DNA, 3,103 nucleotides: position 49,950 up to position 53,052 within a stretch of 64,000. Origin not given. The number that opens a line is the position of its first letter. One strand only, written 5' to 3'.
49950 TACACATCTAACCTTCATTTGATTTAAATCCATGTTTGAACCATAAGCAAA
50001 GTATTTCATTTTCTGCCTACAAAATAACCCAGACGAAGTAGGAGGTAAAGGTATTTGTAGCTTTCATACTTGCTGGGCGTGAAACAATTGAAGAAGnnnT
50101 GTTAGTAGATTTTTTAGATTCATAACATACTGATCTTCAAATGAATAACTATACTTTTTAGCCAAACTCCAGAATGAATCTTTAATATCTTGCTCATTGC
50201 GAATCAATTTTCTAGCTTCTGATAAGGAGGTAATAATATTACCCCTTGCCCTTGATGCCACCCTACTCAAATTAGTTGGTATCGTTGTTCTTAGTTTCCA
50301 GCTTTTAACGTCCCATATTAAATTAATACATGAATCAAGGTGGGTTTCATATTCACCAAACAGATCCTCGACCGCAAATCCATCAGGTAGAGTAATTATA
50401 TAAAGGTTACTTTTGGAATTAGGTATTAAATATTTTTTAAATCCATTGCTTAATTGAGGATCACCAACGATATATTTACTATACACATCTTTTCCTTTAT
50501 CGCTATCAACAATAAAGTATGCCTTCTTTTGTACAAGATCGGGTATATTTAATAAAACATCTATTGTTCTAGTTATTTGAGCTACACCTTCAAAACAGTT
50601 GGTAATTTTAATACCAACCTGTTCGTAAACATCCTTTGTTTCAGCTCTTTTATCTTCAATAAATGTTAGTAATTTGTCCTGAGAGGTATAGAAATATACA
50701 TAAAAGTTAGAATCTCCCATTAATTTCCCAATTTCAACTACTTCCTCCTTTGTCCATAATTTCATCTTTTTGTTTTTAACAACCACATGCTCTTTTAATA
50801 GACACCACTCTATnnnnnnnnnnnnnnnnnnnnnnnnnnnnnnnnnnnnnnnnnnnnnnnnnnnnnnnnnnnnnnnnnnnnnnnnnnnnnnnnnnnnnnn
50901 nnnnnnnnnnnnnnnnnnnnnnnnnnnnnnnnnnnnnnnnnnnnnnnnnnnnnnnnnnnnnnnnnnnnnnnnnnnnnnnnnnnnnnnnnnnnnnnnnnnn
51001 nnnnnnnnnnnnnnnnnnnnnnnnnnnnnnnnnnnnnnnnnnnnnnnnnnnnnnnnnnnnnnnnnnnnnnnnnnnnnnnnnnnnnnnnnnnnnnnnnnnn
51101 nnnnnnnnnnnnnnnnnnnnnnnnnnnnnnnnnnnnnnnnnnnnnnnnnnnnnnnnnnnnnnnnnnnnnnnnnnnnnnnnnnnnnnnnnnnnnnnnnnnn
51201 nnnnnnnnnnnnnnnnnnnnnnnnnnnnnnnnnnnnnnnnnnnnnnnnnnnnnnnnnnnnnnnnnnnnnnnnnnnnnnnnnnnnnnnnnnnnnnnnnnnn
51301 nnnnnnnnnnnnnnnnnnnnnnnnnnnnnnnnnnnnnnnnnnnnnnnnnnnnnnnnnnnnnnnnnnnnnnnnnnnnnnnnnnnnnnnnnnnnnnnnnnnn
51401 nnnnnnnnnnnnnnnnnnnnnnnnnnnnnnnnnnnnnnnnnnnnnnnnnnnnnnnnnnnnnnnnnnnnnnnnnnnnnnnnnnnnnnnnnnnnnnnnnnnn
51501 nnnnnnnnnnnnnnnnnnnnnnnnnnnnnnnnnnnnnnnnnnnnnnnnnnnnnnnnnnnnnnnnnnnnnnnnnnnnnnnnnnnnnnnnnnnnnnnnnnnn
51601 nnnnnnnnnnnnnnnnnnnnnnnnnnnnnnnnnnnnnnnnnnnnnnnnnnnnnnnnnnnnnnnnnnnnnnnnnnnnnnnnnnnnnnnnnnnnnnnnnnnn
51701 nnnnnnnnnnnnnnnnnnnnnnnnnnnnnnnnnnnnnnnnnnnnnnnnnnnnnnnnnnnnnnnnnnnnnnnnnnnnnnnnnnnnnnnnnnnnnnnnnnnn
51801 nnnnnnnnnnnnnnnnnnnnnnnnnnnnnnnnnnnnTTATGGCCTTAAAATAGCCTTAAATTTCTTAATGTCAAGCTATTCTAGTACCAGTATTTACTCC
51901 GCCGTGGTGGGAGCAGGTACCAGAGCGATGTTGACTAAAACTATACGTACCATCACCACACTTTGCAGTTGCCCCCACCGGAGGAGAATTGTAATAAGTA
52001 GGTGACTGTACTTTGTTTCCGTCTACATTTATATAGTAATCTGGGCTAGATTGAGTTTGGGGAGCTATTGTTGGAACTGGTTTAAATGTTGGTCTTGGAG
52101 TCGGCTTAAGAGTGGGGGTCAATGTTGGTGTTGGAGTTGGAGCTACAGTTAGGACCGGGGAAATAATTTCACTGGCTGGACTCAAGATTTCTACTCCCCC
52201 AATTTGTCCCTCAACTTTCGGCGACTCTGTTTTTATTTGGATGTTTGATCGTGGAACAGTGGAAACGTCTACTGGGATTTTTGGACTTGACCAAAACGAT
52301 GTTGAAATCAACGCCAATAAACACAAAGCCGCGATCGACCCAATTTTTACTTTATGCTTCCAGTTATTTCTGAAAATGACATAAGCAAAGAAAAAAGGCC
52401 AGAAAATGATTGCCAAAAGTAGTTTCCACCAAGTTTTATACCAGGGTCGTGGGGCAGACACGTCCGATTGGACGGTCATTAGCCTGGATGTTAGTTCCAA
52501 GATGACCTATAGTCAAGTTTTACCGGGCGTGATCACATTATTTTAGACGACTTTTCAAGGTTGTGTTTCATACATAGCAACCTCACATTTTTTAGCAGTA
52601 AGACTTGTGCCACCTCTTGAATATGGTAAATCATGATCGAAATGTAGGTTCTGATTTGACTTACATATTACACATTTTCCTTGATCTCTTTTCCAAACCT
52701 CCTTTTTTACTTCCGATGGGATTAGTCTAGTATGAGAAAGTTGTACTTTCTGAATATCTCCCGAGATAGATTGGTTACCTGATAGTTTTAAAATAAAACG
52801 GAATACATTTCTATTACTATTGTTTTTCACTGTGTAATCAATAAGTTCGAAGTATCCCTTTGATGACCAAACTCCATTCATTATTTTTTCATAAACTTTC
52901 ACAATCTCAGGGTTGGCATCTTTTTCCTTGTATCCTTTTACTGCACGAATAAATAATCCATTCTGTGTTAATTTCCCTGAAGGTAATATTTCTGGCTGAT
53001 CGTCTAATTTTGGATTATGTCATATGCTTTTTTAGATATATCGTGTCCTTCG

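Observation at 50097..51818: Standalone OLD-family-like ATPase-TOPRIM protein without a helicase partner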

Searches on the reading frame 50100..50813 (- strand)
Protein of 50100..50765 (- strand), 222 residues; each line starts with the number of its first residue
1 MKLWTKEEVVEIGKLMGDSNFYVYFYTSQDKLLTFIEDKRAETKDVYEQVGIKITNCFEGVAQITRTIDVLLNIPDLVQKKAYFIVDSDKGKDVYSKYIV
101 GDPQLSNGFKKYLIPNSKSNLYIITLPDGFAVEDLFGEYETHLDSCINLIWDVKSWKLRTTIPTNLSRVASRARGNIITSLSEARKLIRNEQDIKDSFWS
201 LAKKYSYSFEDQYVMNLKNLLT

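Call 5: search_protein_families(library=pfam, proteins=[window:50100-50765:-], max_evalue=10)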
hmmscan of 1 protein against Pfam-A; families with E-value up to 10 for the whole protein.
seq(222 aa): 0 families

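Call 6: search_protein_families(library=ncbifam, proteins=[window:50100-50765:-], max_evalue=1)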
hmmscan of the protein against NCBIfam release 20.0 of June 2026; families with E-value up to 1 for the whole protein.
seq(222 aa): 0 families

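Call 27: search_solved_structures(query=A2, max_evalue=10, show_alignments=3)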
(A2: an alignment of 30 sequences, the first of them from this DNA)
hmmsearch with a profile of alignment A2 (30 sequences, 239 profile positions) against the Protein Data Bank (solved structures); distinct sequences matched with E-value up to 10: 0.

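Call 35: predict_structure(alignment_id=A2)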
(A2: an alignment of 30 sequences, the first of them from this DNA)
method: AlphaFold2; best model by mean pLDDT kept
length: 238 residues; sequences in the alignment: 30
mean_pLDDT: 93.9   pTM: 0.87
mean pLDDT of the five models: 93.9, 93.8, 93.0, 92.9, 92.7
residues with pLDDT >= 90: 196; 70-90: 42; 50-70: 0; < 50: 0
segments of 3 or more residues with pLDDT < 50: none
pLDDT, mean of each block of 10 residues (from residue 1): 88 89 90 91 90 95 97 94 95 93 87 93 97 91 95 98 98 97 95 96 95 97 98 97
secondary structure, 60 per line:
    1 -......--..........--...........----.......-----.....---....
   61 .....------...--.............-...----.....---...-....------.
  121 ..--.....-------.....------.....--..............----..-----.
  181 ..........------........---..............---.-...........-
elements in order: E2-7 E10-16 H22-32 H37-43 E49-53 H57-65 E72-74 H77-89 E98-102 H110-113 E120-122 E125-129 E137-141 H148-151 H155-166 H180-190 H197-204 H208-221 H227-237

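Call 41: fold_search(model_id=the predicted structure, library=pdb)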
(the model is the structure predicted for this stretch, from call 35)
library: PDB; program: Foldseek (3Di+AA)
matches with E <= 10: 534; with E <= 0.001: 0
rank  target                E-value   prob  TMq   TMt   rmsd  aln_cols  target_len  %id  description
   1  9s1f_A                1.6e-03  0.94  0.37  0.18  13.8       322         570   13  Cryo-EM structure of activated retron Eco2 (Ec67) (released 2026-02-18)
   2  9gcu_A                1.8e-02  0.30  0.21  0.14  16.7       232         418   12  Rho-P167L-ATP gamma S (released 2024-10-09)
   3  8q3n_A                4.3e-02  0.15  0.21  0.14  18.2       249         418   10  Bacterial transcription termination factor Rho + ADP (released 2023-09-27)
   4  3tcr_A                5.2e-02  0.60  0.24  0.32   5.7       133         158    7  Crystal structure of a molybdopterin biosynthesis protein from Mycobacterium abscessus (released 2011-08-24)
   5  8q3p_a                6.2e-02  0.16  0.22  0.15  17.9       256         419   10  Bacterial transcription termination factor Rho G150D mutant bound to ADP; C-terminal 8xHis-tag (released 2023-09-27)
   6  6xav_C                8.5e-02  0.10  0.18  0.12  17.7       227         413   12  CryoEM Structure of E. coli Rho-dependent Transcription Pre-termination Complex bound with NusG (released 2020-12-16)
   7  8odu_A                9.6e-02  0.13  0.20  0.17  16.7       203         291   12  Chaetomium thermophilum Get1/Get2 heterotetramer in complex with a Get3 dimer (amphipol) (released 2023-11-29)
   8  5w33                  1.0e-01  0.20  0.24  0.20  15.5       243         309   13  Crystal structure of the RNA polymerase domain (RPD) of Mycobacterium tuberculosis primase DnaG (released 2018-03-28)
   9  6xas_A                1.0e-01  0.11  0.21  0.14  17.9       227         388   13  CryoEM Structure of E. coli Rho-dependent Transcription Pre-termination Complex (released 2020-12-16)
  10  8hsj_A                1.2e-01  0.10  0.20  0.15  17.2       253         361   10  Thermus thermophilus transcription termination factor Rho bound with ADP-BeF3 (released 2023-05-03)
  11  9ff7_A                1.3e-01  0.14  0.25  0.16  18.1       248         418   12  Structure of the BMOE-crosslinked transcription termination factor Rho in the presence of ppGpp; S84C/M405C double mut (released 2025-04-09)
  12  5jjl_A                1.4e-01  0.18  0.21  0.14  12.7       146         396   13  Rho transcription termination factor bound to rU8 and 5 ADP-BeF3 molecules (released 2016-11-16)
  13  3uo7_B                1.6e-01  0.33  0.24  0.31   5.9       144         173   10  Crystal structure of Human Thymine DNA Glycosylase Bound to Substrate 5-carboxylcytosine (released 2012-02-15)
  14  2kpo_MODEL_1_A        1.7e-01  0.57  0.20  0.36   4.4        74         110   12  Solution NMR structure of de novo designed rossmann 2x2 fold protein, Northeast Structural Genomics Consortium (released 2009-12-01)
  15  5jji_A                1.8e-01  0.18  0.20  0.13  10.0       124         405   12  Rho transcription termination factor bound to rU7 and 6 ADP-BeF3 molecules (released 2016-11-16)
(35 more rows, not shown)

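Call 52: search_protein_representatives(alignment_id=A2)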
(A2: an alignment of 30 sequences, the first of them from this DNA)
Query: 30 sequences, 239 profile positions. Proteins with E-value up to 0.001 (for the whole library): 67; up to 1e-10: 58; up to 1e-30: 43. The best 67 are listed.
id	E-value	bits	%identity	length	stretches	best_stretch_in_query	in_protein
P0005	1.0e-93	329.4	-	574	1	1-238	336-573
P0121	1.3e-86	306.2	-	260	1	1-238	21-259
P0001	7.6e-85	300.4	-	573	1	1-237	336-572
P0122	2.8e-83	295.3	-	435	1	1-238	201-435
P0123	1.3e-81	289.8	-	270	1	2-238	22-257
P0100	5.8e-81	287.7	-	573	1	2-238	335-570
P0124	4.6e-75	268.4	-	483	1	2-238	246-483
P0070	1.2e-74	267.1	-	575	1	2-238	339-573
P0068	6.1e-74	264.7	-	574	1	2-238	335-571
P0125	3.4e-72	259.0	-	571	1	2-238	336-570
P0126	3.0e-71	255.9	-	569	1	2-238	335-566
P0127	3.5e-69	249.2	-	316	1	1-238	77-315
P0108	2.2e-66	240.0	-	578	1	1-236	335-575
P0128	7.2e-64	231.7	-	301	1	1-238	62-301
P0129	1.6e-63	230.6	-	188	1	52-238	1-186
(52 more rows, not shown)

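Call 61: search_protein_families(library=pfam, alignment_id=A2, max_evalue=10)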
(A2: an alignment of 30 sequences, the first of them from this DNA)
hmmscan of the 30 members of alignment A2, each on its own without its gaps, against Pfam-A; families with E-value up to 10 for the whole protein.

A. member 1, seq(238 aa): 1 family
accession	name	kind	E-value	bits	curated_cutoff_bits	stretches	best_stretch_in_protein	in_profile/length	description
PF25089.1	DUF7804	-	0.016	15.8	27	1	12-59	2-48/84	Domain of unknown function (DUF7804)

B. families by the number of members that match (of 30 scanned): 15 families
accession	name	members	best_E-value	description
PF24281.2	HVO_2928_N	2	0.18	HVO_2928, N-terminal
PF21573.3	ForC_N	1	0.0029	Formin C, N-terminal domain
PF12322.14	T4_baseplate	1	0.01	T4 bacteriophage base plate protein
PF25089.1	DUF7804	1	0.016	Domain of unknown function (DUF7804)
PF14022.11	DUF4238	1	0.039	Protein of unknown function (DUF4238)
PF03489.22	SapB_2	1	0.045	Saposin-like type B, region 2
PF03396.20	Pox_RNA_pol_35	1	0.058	Poxvirus DNA-directed RNA polymerase, 35 kD subunit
PF16189.11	Creatinase_N_2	1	0.083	Creatinase/Prolidase N-terminal domain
PF09970.15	DUF2204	1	0.1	Nucleotidyl transferase of unknown function (DUF2204)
PF03050.20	DDE_Tnp_IS66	1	0.1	Transposase IS66 family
PF07388.17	A-2_8-polyST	1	0.12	Alpha-2,8-polysialyltransferase (POLYST)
PF17095.10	CAMSAP_CC1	1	0.13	Spectrin-binding region of Ca2+-Calmodulin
PF08349.16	DUF1722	1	0.15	Protein of unknown function (DUF1722)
PF23079.1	HTH_NOL4_2nd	1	0.17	Nucleolar protein 4, helical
PF18456.6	CmlA_N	1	0.24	Diiron non-heme beta-hydroxylase N-terminal domain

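Call 62: search_protein_families(library=padloc, alignment_id=A2, max_evalue=10)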
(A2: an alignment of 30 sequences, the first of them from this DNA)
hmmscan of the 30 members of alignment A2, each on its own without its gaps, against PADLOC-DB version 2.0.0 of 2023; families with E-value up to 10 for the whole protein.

A. member 1, seq(238 aa): 0 families

B. families by the number of members that match (of 30 scanned): 4 families
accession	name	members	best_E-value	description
PDLC02966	RT-Toprim_I-C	10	1.5e-07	single gene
PDLC02963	RT-Toprim_I-C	7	3.6e-07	single gene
PDLC02232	AbiEi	1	5.6e-05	AbiEi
PDLC04727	PDC-M61A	1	0.013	-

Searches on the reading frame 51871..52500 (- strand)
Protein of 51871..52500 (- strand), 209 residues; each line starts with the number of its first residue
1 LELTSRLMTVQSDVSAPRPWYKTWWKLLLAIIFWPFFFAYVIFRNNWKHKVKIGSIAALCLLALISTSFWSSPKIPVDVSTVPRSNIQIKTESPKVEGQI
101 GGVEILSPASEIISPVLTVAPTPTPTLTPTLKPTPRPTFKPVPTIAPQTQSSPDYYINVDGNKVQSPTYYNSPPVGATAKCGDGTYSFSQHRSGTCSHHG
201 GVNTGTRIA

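Call 3: search_protein_families(library=pfam, proteins=[window:51871-52500:-], max_evalue=0.01)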
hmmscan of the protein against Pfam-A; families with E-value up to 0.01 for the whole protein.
window:51871-52500:- (209 aa): 1 family
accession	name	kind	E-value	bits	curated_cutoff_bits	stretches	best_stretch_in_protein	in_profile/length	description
PF12587.13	DUF3761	-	2.9e-21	76.2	29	1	153-203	29-79/82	Protein of unknown function (DUF3761)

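Call 4: search_protein_families(library=padloc, proteins=[window:51871-52500:-], max_evalue=0.01)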
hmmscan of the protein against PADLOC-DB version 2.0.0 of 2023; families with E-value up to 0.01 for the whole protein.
window:51871-52500:- (209 aa): 0 families

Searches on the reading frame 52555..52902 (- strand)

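Call 3: search_protein_families(library=pfam, proteins=[window:52555-52902:-], max_evalue=0.01)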
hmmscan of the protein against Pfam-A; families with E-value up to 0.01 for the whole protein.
window:52555-52902:- (115 aa): 1 family
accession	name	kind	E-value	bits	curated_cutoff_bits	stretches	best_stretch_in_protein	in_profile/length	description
PF02945.21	Endonuclease_7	-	0.0068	16.7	23.6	1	62-91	11-45/82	Recombination endonuclease VII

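Call 4: search_protein_families(library=padloc, proteins=[window:52555-52902:-], max_evalue=0.01)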
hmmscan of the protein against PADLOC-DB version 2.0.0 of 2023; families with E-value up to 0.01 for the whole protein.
window:52555-52902:- (115 aa): 2 families
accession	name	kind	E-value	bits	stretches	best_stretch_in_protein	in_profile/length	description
PDLC03837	DolA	-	0.0029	15.7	1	5-56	147-195/258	-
PDLC00749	Effector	-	0.0078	13.3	1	56-82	11-37/395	Endonuclease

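Call 6: search_protein_families(library=ncbifam, proteins=[window:52555-52902:-], max_evalue=1)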
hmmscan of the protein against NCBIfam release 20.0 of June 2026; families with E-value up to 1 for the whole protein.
window:52555-52902:- (115 aa): 2 families
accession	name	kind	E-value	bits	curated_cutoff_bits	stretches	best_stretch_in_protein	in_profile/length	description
NF040563.1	guided_IscB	equivalog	4.6e-05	22.7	175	1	48-100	166-219/314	RNA-guided endonuclease IscB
TIGR04202.1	capSnatchArena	signature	0.094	13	40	1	19-54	14-49/61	RNA endonuclease, cap-snatching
